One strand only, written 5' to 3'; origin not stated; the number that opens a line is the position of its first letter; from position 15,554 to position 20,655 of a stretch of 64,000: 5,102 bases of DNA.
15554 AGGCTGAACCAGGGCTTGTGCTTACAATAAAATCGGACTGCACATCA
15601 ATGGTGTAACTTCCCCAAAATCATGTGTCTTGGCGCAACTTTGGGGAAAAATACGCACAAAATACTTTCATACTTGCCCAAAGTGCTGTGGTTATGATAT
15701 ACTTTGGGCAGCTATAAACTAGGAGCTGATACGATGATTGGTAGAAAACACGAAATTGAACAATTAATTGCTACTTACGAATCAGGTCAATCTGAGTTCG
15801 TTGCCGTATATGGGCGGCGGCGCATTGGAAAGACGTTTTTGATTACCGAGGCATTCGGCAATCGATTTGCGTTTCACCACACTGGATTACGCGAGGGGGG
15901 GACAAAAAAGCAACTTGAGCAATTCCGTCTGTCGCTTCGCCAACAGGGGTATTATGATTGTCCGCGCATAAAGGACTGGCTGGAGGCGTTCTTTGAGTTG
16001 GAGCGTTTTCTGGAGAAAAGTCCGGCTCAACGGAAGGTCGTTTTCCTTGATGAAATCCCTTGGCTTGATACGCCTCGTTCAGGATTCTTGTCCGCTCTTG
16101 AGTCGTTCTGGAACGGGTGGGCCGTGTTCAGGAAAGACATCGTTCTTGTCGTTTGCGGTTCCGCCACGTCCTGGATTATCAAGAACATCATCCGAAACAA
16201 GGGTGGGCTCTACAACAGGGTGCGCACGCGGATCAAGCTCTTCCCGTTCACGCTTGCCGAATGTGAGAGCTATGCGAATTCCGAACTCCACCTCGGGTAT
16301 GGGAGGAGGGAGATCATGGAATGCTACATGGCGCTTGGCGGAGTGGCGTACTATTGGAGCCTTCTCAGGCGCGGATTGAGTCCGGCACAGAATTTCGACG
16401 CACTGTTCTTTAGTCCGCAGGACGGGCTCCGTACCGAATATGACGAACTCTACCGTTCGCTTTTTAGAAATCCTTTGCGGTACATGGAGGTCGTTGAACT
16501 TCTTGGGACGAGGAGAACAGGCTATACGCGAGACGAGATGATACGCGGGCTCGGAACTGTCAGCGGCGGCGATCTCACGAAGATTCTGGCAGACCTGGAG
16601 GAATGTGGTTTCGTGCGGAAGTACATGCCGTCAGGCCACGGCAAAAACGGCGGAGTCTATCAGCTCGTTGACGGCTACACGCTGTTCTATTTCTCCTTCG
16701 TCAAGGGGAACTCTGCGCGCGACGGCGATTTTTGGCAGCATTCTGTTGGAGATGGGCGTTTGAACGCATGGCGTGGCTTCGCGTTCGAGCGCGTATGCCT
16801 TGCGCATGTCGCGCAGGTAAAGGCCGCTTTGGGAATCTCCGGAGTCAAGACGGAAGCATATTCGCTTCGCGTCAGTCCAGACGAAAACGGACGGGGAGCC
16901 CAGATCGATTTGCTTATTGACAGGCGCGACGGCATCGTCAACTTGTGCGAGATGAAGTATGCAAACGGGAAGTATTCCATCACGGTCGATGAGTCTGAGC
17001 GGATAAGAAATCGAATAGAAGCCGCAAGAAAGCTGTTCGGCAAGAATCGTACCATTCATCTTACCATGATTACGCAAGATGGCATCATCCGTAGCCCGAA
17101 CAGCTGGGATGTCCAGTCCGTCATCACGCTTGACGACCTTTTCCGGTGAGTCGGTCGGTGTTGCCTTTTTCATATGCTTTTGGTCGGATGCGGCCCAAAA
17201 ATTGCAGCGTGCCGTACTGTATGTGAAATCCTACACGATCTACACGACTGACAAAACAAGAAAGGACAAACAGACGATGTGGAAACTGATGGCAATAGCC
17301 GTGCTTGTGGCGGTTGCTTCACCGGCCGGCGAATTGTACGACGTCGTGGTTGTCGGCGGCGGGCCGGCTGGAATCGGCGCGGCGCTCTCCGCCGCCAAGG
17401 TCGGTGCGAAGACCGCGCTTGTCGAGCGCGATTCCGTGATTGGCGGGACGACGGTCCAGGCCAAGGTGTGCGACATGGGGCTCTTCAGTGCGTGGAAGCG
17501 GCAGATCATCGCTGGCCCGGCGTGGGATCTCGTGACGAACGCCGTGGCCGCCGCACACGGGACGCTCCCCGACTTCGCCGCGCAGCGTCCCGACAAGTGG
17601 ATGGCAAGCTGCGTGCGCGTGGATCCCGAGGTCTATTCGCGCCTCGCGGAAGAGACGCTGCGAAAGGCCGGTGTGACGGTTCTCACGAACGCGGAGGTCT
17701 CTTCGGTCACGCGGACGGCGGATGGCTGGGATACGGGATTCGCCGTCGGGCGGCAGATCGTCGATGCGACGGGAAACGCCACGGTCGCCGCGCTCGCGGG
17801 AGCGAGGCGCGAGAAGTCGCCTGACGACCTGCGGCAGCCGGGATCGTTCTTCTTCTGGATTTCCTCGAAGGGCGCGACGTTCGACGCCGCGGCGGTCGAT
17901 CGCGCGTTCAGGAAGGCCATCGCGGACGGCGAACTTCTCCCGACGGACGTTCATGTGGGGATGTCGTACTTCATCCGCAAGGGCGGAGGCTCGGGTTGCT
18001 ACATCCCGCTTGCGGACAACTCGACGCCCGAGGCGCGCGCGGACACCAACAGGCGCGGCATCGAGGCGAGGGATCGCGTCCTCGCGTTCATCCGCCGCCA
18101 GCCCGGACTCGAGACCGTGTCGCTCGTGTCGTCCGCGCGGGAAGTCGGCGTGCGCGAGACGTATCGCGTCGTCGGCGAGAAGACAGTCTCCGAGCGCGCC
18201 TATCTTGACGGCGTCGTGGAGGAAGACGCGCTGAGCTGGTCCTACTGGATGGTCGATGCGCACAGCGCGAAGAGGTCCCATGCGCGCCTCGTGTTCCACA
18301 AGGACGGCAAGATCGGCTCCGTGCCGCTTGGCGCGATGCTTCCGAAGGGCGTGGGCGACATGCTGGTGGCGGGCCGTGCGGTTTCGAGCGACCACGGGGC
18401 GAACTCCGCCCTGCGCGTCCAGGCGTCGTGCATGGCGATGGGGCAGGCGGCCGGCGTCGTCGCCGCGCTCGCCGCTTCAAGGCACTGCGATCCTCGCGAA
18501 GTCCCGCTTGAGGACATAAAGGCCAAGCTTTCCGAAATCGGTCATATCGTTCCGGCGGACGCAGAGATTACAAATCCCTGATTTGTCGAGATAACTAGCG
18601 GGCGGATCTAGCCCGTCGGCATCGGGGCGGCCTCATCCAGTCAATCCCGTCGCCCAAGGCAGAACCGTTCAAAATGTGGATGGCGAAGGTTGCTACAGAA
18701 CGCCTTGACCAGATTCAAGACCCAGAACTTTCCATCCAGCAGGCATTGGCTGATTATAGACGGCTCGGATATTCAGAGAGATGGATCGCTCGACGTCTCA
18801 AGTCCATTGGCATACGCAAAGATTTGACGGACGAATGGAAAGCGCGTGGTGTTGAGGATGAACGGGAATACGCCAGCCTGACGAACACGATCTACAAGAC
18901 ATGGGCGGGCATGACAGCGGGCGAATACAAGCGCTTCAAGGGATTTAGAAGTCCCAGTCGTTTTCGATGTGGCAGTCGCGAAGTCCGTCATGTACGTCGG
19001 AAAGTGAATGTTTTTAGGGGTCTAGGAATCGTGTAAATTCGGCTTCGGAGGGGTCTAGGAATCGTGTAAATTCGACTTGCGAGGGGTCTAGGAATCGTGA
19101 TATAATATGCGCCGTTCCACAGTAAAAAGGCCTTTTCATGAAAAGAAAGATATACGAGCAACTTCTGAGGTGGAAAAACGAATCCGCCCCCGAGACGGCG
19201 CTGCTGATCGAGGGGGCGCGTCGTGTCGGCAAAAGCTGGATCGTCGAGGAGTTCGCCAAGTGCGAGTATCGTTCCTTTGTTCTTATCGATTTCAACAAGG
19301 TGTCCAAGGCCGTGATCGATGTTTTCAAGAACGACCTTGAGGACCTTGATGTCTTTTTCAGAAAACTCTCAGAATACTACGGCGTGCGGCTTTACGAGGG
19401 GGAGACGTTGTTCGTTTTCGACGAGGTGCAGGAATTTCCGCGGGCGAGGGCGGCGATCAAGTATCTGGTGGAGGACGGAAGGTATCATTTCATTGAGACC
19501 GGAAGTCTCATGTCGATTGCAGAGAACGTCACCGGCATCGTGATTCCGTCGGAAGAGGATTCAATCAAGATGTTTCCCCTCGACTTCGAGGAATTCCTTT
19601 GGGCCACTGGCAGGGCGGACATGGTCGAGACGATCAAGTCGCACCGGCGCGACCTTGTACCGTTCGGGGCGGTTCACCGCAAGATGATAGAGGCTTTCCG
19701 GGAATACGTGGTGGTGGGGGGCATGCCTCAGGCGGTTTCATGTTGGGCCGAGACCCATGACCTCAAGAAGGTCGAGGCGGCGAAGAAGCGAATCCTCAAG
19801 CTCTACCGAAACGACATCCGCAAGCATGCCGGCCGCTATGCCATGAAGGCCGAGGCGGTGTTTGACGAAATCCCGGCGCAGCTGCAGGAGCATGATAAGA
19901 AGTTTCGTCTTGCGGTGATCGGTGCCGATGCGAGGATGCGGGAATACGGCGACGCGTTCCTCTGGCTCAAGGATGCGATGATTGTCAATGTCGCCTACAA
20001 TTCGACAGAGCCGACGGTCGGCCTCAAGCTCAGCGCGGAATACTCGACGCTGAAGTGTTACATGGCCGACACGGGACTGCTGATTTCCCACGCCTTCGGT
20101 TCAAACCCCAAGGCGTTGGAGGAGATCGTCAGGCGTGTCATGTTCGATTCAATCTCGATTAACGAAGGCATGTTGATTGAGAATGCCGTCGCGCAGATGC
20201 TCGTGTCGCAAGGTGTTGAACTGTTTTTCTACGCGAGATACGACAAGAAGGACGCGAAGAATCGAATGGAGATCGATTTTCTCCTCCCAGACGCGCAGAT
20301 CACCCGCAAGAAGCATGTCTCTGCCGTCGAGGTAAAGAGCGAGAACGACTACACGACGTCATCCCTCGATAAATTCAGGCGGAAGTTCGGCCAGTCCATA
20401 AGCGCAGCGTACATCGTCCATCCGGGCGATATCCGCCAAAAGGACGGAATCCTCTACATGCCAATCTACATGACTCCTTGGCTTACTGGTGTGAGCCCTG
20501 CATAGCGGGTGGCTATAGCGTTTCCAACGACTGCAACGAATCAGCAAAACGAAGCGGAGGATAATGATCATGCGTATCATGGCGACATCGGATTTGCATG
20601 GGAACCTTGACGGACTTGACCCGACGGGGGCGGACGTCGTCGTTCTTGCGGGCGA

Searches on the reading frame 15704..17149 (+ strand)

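Call 86: search_protein_families(library=pfam, proteins=[window:15704-17149:+], max_evalue=0.001)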
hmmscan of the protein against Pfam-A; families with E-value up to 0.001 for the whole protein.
window:15704-17149:+ (481 aa): 3 families
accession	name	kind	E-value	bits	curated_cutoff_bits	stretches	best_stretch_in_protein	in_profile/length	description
PF01637.24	ATPase_2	-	3.3e-10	40.6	33.2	1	14-217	4-221/225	ATPase domain predominantly from Archaea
PF13173.12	AAA_14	-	3.3e-07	30.8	27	1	31-186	3-127/129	AAA domain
PF13191.12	AAA_16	-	5.7e-06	27.4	32.6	1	12-130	3-153/167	AAA ATPase domain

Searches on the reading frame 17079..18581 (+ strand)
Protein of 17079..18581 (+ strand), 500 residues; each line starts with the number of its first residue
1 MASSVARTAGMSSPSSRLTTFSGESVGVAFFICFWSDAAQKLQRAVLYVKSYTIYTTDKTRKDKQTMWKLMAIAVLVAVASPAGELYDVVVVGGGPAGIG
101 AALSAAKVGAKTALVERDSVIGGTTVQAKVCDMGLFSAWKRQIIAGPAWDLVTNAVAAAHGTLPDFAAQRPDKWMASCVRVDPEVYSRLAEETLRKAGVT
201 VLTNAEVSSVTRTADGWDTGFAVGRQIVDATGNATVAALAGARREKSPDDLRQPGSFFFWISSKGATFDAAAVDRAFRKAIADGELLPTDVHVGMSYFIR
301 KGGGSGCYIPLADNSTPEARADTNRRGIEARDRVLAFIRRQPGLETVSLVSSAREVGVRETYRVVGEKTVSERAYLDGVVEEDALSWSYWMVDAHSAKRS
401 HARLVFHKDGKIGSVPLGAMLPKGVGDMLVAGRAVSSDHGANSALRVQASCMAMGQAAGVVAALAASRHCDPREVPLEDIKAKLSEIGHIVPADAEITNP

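Call 86: search_protein_families(library=pfam, proteins=[window:17079-18581:+], max_evalue=0.001)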
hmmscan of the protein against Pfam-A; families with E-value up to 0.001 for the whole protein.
window:17079-18581:+ (500 aa): 9 families
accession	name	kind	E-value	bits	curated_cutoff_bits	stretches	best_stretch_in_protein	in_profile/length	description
PF12831.13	FAD_oxidored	-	8.4e-70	236.6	27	1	88-484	1-416/416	FAD dependent oxidoreductase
PF07992.20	Pyr_redox_2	-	2.6e-09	37.4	26.1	1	87-127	1-42/291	Pyridine nucleotide-disulphide oxidoreductase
PF01266.30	DAO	-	4.2e-09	36.8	27.9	1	88-127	1-41/353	FAD dependent oxidoreductase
PF00070.33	Pyr_redox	-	5.9e-08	33.6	22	0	89-122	2-35/82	Pyridine nucleotide-disulphide oxidoreductase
PF01134.28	GIDA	-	1.7e-06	27.8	22.1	1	88-124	1-29/391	Glucose inhibited division protein A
PF00890.30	FAD_binding_2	-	2.9e-06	27.2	20.4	1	88-128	1-41/414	FAD binding domain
PF13738.12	Pyr_redox_3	-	2.2e-05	24.3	30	0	90-120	1-32/305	Pyridine nucleotide-disulphide oxidoreductase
PF03486.20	HI0933_like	-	3.6e-05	23.8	50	1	88-122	2-36/244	HI0933-like protein Rossmann domain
PF01494.25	FAD_binding_3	-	0.0007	19.4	22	0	87-216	2-132/349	FAD binding domain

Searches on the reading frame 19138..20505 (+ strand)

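Call 86: search_protein_families(library=pfam, proteins=[window:19138-20505:+], max_evalue=0.001)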
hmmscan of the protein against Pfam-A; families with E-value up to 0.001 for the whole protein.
window:19138-20505:+ (455 aa): 2 families
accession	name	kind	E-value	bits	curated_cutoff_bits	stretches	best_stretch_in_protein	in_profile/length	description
PF13173.12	AAA_14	-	3e-23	82.7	27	1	20-154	3-129/129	AAA domain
PF13635.12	DUF4143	-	1.6e-19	70.7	28.1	1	225-401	2-159/160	Domain of unknown function (DUF4143)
